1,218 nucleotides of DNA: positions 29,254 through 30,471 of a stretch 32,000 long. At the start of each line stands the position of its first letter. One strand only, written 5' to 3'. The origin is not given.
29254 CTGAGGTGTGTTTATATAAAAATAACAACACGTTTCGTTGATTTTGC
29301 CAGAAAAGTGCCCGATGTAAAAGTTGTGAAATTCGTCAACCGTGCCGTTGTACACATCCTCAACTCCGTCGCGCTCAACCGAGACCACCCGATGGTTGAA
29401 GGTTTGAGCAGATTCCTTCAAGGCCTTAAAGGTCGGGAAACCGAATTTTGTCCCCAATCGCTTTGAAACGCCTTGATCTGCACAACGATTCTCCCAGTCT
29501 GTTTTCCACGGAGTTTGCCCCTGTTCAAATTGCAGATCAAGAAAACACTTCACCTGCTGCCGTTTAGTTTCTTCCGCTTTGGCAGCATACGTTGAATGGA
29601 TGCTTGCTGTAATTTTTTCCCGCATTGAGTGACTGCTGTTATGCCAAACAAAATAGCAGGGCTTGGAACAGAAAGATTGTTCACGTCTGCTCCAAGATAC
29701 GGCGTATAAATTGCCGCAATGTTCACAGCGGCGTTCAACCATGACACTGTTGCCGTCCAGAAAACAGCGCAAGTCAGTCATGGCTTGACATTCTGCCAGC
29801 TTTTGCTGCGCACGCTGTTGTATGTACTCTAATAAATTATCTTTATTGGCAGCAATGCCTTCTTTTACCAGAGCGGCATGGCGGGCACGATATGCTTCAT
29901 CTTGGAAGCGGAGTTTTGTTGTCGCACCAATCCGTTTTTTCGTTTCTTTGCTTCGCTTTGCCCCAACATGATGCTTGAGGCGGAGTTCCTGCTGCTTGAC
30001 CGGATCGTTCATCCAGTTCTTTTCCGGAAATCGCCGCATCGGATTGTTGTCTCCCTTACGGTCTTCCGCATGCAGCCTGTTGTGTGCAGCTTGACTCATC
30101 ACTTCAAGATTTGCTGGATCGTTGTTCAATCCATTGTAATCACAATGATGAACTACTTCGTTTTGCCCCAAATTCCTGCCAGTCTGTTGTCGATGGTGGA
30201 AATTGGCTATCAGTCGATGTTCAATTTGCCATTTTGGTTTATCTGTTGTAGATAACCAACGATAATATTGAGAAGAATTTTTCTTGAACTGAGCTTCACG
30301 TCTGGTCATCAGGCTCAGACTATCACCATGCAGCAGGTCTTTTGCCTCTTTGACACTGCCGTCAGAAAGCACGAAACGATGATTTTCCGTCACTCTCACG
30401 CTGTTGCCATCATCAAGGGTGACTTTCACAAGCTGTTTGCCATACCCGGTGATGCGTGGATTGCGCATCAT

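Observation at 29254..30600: nrdJ intein at the catalytic Cys with an HNH module and a non-canonical C-terminal junction (…YINTPQ|C instead of …HN|C)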

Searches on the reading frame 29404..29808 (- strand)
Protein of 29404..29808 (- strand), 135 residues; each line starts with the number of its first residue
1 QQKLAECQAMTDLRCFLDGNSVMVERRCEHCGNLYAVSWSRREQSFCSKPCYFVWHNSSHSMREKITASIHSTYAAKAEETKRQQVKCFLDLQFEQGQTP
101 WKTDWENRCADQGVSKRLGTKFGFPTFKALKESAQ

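Call 58: search_protein_families(library=pfam, proteins=[window:29404-29808:-], max_evalue=10)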
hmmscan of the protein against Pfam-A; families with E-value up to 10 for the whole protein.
seq(135 aa): 0 families

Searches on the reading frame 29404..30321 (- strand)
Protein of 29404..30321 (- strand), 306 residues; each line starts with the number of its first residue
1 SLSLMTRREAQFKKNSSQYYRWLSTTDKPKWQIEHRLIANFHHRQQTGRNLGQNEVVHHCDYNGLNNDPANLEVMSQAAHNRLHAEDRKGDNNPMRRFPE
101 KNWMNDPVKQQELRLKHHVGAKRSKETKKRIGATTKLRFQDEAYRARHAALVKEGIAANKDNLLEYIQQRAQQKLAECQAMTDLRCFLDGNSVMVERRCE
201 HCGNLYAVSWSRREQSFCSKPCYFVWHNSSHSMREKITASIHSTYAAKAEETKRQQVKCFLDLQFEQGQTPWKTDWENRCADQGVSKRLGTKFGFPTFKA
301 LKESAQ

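Call 59: search_protein_families(library=phrogs, proteins=[window:29404-30321:-], max_evalue=0.01)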
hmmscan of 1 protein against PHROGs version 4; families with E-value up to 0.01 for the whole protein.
seq(306 aa): 8 families
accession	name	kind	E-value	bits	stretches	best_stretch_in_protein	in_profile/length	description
phrog_15471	-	DNA, RNA and nucleotide metabolism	3.8e-15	57.2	1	13-250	12-155/183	HNH endonuclease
phrog_7545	-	DNA, RNA and nucleotide metabolism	2.5e-11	45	1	7-92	56-141/160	HNH endonuclease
phrog_21964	-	DNA, RNA and nucleotide metabolism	4.2e-10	40.6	1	19-89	151-217/244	HNH endonuclease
phrog_1271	-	DNA, RNA and nucleotide metabolism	5.4e-08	33.6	2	43-100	278-326/361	HNH endonuclease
phrog_10730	-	DNA, RNA and nucleotide metabolism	3.1e-06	28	1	28-87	89-144/234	HNH endonuclease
phrog_20891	-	DNA, RNA and nucleotide metabolism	3.3e-05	24.6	1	28-77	150-195/219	HNH endonuclease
phrog_14913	-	DNA, RNA and nucleotide metabolism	4.4e-05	24.5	1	44-90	48-94/149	HNH endonuclease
phrog_959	-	DNA, RNA and nucleotide metabolism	0.0033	18.2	1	7-91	32-113/138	HNH endonuclease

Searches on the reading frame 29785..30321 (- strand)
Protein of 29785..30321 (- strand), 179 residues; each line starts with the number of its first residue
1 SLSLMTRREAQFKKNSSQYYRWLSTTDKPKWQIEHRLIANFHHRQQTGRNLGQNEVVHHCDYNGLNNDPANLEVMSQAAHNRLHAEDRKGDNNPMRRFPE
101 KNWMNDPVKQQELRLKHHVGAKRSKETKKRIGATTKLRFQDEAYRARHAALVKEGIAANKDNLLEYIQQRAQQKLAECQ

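Call 58: search_protein_families(library=pfam, proteins=[window:29785-30321:-], max_evalue=10)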
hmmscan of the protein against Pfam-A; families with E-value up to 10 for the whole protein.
seq(179 aa): 1 family
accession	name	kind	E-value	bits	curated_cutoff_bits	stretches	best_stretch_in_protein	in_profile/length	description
PF13392.12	HNH_3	-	0.0002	21.4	24.8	1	45-82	10-46/46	HNH endonuclease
